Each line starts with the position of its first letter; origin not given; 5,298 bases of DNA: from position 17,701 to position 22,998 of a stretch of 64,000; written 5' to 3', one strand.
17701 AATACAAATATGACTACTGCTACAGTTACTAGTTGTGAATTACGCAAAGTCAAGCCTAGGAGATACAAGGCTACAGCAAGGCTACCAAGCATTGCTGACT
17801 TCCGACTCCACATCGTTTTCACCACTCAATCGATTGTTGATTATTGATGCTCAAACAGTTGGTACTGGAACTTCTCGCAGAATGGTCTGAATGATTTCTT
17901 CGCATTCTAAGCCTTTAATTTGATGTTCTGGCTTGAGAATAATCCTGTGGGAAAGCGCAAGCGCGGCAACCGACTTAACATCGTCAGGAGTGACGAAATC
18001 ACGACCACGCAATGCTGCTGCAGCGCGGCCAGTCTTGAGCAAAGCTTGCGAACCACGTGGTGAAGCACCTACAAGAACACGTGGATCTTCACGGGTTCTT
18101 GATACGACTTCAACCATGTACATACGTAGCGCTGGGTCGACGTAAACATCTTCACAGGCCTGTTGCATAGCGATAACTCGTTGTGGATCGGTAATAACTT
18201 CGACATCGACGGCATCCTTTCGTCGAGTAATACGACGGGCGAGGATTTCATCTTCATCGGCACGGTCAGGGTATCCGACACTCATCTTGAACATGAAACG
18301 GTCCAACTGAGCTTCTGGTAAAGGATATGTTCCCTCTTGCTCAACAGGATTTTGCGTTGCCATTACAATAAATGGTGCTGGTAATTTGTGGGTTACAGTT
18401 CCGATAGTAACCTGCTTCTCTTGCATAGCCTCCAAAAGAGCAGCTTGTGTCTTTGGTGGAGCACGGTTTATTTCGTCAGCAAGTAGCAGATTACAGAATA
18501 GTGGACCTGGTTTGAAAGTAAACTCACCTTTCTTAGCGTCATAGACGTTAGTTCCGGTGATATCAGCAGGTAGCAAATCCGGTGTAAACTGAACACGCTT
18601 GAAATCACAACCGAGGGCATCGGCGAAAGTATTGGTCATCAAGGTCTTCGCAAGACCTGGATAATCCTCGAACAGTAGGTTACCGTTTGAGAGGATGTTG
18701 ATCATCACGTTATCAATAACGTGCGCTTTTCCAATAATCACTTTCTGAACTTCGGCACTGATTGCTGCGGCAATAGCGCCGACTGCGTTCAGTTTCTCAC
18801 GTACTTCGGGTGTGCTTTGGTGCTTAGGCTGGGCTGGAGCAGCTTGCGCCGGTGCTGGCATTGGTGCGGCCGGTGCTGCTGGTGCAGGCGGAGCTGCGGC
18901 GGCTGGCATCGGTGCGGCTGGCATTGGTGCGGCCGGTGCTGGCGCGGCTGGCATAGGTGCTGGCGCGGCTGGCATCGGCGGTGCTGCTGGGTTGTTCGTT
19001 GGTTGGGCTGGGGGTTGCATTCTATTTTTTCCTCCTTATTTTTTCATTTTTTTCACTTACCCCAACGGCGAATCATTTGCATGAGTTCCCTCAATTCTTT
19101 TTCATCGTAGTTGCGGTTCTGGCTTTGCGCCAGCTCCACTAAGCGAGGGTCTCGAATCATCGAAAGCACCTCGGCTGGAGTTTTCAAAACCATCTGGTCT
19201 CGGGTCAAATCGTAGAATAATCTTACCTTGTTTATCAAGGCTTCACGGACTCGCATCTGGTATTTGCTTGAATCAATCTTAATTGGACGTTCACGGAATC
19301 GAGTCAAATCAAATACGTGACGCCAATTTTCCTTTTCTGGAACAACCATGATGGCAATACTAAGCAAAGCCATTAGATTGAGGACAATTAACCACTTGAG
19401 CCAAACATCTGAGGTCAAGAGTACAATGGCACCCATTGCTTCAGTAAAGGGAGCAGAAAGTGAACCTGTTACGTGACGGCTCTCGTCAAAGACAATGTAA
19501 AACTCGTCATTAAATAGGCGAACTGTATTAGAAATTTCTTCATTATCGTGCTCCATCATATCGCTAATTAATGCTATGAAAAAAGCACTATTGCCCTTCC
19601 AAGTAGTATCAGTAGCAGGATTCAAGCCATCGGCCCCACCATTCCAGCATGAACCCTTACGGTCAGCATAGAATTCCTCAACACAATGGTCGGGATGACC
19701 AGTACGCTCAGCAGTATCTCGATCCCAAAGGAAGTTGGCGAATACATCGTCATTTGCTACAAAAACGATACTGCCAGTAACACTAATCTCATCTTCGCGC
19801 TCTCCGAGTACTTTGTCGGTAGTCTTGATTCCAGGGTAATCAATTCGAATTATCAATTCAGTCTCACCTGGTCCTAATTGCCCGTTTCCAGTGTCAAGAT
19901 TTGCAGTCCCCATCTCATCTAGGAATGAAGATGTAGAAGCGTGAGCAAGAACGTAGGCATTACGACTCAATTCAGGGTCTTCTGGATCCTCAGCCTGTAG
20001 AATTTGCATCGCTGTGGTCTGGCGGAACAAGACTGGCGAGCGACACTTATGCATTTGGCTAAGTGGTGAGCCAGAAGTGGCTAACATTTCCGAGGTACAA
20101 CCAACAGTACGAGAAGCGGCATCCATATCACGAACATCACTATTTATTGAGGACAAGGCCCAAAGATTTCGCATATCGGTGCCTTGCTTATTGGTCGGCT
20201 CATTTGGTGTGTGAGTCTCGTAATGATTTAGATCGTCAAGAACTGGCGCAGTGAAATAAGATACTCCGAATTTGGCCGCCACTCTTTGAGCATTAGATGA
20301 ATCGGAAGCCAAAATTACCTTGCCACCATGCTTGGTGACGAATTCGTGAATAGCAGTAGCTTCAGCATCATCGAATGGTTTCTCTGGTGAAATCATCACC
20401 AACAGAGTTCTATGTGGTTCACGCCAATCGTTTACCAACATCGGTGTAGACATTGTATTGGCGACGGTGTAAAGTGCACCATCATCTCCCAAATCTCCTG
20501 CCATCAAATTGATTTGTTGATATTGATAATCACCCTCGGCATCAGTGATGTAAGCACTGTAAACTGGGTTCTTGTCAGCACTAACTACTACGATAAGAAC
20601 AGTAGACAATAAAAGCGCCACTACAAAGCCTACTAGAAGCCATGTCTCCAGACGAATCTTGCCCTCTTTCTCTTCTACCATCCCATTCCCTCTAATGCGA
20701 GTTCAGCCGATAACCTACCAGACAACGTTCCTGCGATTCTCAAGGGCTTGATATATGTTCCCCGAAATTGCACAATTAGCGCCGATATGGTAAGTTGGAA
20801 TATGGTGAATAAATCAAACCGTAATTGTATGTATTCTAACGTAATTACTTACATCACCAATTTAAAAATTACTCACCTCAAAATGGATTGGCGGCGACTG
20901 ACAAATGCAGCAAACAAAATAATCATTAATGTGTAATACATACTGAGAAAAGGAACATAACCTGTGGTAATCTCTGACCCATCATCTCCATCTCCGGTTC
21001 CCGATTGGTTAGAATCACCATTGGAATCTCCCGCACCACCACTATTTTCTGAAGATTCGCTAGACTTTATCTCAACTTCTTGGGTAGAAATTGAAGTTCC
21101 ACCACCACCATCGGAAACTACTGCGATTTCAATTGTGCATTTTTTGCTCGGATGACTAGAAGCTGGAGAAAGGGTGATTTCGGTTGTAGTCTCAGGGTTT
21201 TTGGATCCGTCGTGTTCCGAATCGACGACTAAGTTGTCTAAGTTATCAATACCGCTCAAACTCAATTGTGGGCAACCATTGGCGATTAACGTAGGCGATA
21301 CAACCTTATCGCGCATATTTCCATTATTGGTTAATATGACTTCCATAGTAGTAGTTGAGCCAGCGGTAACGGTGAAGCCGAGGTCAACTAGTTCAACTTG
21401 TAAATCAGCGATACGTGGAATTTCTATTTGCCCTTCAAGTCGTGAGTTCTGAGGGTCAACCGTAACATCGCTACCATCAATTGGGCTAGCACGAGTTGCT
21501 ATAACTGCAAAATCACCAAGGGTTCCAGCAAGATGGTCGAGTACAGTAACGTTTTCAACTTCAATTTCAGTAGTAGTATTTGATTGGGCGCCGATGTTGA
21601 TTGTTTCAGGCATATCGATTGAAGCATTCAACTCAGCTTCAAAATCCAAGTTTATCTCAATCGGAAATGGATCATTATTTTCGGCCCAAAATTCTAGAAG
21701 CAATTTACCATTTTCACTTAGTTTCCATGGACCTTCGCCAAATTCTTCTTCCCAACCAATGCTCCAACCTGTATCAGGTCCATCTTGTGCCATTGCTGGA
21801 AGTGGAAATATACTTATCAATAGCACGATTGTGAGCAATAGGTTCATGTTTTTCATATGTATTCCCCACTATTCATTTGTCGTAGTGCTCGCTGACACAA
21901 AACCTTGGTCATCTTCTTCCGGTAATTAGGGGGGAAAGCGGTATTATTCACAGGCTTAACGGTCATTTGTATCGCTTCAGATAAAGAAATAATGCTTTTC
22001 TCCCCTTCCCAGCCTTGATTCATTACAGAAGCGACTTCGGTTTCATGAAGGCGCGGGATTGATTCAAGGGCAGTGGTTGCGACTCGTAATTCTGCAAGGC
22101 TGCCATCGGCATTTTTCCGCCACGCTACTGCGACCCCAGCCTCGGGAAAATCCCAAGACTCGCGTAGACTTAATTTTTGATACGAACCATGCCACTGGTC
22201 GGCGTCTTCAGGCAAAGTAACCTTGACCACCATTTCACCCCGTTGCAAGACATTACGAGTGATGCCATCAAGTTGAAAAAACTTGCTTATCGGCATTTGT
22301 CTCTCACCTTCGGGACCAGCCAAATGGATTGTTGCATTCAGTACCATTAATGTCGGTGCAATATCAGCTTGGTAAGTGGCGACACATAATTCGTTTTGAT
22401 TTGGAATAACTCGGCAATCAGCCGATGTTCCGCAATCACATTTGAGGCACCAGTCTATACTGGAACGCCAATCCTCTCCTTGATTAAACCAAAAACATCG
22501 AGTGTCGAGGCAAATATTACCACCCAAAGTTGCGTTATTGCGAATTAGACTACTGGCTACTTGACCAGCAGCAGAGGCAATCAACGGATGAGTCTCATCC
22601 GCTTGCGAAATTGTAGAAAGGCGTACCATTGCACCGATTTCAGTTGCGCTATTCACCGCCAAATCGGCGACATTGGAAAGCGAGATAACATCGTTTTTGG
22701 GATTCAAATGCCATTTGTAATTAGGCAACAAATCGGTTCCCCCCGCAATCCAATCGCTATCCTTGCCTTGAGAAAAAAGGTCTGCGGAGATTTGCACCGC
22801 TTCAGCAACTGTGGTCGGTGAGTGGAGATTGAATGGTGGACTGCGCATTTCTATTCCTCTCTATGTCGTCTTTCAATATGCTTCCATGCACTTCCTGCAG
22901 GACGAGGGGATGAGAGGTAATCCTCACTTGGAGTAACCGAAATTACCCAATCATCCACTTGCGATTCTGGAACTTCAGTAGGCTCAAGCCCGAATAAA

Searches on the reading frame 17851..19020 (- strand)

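Call 75: search_protein_families(library=pfam, proteins=[window:17851-19020:-], max_evalue=0.001)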
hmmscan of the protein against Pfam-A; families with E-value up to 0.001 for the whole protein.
window:17851-19020:- (389 aa): 5 families
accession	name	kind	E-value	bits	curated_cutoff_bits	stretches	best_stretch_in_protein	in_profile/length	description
PF07726.17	AAA_3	-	1.5e-64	216.2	27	1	115-244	2-131/131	ATPase family associated with various cellular activities (AAA)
PF17863.7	AAA_lid_2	-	3e-23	81.8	22.7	1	308-380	2-74/74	AAA lid domain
PF07728.20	AAA_5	-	9.1e-11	42.4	22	1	121-242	8-139/139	AAA domain (dynein-related subfamily)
PF20030.5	bpMoxR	-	2.9e-10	40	27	1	87-268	6-186/205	MoxR domain in the MoxR-vWA-beta-propeller ternary systems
PF00493.29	MCM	-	7.3e-05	22.4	23.3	1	107-227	52-175/224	MCM P-loop domain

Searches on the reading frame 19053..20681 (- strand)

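Call 75: search_protein_families(library=pfam, proteins=[window:19053-20681:-], max_evalue=0.001)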
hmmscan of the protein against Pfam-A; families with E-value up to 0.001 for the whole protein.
window:19053-20681:- (542 aa): 1 family
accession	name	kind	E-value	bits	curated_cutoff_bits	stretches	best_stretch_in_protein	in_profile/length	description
PF14258.12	DUF4350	-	2e-06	28.6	30.4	1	88-175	36-97/181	Domain of unknown function (DUF4350)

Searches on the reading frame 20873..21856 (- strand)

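Call 5: search_protein_families(library=pfam, proteins=[window:20873-21856:-], max_evalue=0.01)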
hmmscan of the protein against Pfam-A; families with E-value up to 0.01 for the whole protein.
window:20873-21856:- (327 aa): 0 families

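Call 11: search_protein_families(library=ncbifam, proteins=[window:20873-21856:-], max_evalue=1)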
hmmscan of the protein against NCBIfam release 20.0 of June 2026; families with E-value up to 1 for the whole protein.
window:20873-21856:- (327 aa): 2 families
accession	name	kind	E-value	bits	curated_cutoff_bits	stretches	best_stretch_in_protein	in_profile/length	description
NF041740.1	choice_anch_T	equivalog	0.00052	19.2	70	1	58-185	55-179/259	choice-of-anchor T family protein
NF007507.1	PRK10102.1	equivalog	0.013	15.6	75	0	238-263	37-62/106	curli assembly chaperone CsgC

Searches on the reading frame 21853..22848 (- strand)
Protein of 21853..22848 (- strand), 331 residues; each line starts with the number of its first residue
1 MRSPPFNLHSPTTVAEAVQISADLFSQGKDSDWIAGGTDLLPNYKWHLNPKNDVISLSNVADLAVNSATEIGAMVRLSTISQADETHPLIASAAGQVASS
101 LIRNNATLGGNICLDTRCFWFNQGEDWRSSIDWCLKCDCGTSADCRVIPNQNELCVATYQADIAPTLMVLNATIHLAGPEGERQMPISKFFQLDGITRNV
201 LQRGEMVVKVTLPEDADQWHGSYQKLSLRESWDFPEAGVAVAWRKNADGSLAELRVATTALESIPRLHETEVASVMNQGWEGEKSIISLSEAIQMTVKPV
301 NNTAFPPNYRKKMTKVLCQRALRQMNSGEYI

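Call 5: search_protein_families(library=pfam, proteins=[window:21853-22848:-], max_evalue=0.01)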
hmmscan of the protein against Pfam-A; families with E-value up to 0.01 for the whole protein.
window:21853-22848:- (331 aa): 2 families
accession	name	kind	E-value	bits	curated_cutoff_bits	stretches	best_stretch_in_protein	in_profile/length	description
PF00941.27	FAD_binding_5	-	6e-33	114.5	27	1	5-214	2-169/170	FAD binding domain in molybdopterin dehydrogenase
PF03450.22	CO_deh_flav_C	-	0.00017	22.1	25.5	1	225-324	4-101/102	CO dehydrogenase flavoprotein C-terminal domain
